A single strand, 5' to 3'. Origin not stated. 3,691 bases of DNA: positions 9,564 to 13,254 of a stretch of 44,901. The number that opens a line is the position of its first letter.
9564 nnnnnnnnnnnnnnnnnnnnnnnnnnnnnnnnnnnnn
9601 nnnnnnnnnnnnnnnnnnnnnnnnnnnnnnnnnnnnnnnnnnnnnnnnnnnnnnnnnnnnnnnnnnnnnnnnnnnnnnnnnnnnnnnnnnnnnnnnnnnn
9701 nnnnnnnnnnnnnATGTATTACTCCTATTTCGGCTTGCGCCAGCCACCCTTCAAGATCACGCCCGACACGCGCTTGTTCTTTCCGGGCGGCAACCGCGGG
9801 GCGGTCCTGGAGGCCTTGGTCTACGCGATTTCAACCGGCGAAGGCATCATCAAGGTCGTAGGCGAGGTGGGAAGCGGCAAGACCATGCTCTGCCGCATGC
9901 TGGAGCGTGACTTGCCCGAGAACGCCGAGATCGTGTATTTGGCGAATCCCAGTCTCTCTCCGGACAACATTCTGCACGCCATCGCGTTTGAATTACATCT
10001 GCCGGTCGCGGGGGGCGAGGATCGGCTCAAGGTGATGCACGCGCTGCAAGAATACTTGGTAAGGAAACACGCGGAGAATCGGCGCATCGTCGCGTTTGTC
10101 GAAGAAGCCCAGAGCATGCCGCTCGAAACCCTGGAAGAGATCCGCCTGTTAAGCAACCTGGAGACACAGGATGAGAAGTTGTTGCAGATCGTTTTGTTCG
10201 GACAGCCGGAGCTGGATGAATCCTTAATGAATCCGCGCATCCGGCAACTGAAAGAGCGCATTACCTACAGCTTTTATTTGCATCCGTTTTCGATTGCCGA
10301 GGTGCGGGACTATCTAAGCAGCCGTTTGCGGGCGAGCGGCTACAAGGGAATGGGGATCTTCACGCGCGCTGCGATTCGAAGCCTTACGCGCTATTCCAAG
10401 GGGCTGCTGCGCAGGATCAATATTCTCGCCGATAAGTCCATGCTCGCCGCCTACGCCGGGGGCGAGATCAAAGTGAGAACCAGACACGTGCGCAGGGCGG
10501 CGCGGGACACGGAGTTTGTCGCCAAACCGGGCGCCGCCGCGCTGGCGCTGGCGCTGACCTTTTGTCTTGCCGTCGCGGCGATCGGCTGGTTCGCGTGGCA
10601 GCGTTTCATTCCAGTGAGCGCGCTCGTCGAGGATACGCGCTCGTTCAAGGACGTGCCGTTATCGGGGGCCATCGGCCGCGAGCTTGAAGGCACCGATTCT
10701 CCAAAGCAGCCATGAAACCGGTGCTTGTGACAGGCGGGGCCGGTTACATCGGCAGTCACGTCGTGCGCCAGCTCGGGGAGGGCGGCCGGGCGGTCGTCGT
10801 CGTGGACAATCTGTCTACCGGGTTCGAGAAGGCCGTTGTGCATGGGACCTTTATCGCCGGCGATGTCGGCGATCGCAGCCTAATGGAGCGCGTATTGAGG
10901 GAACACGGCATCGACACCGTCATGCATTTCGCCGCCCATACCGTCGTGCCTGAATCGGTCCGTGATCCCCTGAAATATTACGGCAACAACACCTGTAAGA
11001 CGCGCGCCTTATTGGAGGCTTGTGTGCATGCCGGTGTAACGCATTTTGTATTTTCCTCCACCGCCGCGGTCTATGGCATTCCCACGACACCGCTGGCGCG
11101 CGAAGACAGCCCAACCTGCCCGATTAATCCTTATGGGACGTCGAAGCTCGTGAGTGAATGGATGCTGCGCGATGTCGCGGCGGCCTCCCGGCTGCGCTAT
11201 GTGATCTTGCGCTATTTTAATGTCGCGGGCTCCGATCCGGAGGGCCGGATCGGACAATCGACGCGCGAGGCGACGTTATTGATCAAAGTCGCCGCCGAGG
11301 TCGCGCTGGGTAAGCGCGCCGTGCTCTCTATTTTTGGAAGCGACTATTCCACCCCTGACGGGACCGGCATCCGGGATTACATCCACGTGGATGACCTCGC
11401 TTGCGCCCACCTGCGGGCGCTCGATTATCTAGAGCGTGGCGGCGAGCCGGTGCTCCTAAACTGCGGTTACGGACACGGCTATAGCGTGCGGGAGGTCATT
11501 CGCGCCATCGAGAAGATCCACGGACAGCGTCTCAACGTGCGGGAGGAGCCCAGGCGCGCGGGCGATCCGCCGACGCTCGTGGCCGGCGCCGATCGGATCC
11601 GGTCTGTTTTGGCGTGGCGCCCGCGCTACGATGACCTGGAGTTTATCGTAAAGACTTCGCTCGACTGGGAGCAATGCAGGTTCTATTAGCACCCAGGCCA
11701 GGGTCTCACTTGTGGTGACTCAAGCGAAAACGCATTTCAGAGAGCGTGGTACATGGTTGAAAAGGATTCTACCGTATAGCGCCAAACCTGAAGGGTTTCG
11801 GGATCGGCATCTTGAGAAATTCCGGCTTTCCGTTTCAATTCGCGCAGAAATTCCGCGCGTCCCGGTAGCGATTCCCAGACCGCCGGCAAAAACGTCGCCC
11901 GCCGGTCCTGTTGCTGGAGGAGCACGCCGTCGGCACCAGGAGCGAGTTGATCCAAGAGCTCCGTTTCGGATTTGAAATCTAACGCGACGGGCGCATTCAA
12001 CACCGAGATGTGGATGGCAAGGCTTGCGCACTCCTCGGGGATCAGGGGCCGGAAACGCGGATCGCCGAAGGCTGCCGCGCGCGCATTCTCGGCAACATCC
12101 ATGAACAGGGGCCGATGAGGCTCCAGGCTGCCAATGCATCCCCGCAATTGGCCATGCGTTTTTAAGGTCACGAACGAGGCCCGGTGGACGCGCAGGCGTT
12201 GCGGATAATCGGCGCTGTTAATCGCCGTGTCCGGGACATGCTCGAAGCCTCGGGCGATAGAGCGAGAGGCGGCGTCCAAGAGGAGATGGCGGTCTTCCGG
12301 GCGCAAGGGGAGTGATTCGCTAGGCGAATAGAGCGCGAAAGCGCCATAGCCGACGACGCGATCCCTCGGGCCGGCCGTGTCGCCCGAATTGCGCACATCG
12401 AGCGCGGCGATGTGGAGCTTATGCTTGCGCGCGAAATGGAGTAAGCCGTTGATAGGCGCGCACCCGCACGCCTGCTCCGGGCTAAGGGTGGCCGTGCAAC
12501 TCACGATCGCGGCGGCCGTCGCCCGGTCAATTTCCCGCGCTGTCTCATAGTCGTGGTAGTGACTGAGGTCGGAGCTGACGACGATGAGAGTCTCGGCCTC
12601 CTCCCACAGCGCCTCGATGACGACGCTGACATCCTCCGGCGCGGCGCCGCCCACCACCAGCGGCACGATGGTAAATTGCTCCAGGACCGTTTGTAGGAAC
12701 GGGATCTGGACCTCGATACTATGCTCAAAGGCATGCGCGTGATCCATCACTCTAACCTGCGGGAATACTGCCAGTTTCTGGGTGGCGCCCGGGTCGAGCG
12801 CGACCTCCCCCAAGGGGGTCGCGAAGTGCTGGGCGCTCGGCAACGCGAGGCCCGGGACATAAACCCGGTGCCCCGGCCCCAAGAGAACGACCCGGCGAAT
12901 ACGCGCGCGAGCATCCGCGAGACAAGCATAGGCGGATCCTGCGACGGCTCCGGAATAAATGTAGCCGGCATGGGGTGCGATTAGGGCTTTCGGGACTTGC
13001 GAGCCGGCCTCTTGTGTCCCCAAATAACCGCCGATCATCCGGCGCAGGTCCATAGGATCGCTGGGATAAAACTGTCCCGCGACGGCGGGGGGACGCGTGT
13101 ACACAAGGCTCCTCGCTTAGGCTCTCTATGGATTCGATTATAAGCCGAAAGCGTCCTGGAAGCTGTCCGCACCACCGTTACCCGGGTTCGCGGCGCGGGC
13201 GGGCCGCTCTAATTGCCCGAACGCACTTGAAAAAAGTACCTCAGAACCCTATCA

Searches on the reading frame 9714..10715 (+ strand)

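Call 12: search_protein_families(library=pfam, proteins=[window:9714-10715:+])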
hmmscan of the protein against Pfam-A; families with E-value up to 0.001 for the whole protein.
window:9714-10715:+ (333 aa): 2 families
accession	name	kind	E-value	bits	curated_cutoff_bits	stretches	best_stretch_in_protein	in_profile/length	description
PF13401.12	AAA_22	-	6.4e-28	98.1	27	1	42-169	4-128/130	AAA domain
PF13191.12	AAA_16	-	3.7e-07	31.2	32.6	1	32-157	12-165/167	AAA ATPase domain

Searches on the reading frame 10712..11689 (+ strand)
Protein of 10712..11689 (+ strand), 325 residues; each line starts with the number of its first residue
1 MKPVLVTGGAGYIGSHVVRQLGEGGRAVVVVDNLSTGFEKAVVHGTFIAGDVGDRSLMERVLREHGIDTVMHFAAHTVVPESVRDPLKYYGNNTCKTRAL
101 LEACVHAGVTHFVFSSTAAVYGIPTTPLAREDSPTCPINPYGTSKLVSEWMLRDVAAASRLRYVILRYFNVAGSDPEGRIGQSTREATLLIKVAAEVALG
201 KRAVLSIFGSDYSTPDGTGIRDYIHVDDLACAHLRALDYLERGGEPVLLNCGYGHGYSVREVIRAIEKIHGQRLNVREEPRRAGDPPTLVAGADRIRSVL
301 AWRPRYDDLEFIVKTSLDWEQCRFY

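Call 12: search_protein_families(library=pfam, proteins=[window:10712-11689:+])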
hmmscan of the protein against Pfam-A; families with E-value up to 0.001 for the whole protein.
window:10712-11689:+ (325 aa): 9 families
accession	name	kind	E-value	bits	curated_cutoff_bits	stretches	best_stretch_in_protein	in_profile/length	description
PF01370.27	Epimerase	-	1.2e-56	192.3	20.9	1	4-252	1-240/240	NAD dependent epimerase/dehydratase family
PF16363.11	GDP_Man_Dehyd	-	1.3e-48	166.6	27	1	5-307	1-324/332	GDP-mannose 4,6 dehydratase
PF02719.21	Polysacc_synt_2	-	6.4e-19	68.7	20.2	1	4-174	1-174/293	Polysaccharide biosynthesis protein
PF04321.23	RmlD_sub_bind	-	3.2e-16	59.7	27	1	4-173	3-153/287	RmlD substrate binding domain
PF01073.25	3Beta_HSD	-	3.1e-15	56.4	22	1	5-152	1-157/280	3-beta hydroxysteroid dehydrogenase/isomerase family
PF13460.12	NAD_binding_10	-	7.3e-10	39.4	27.2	1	8-171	1-146/184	NAD(P)H-binding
PF07993.18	NAD_binding_4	-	9.5e-10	38.5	20.1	1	48-195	66-231/258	Male sterility protein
PF05368.20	NmrA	-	9.3e-08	32.4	27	1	2-118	3-108/298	NmrA-like family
PF02254.24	TrkA_N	-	0.00064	20.5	23.8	0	9-73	5-66/116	TrkA-N domain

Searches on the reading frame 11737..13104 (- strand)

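Call 13: search_protein_families(library=pfam, proteins=[window:11737-13104:-], max_evalue=0.00001)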
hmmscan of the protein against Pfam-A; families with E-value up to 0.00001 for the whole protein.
window:11737-13104:- (455 aa): 2 families
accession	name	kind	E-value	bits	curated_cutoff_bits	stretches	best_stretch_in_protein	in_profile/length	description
PF01875.22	Memo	-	1.2e-51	176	27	1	5-255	1-267/269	Memo-like protein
PF01871.22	AMMECR1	-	2.7e-41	141.3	25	1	278-448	3-168/168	AMMECR1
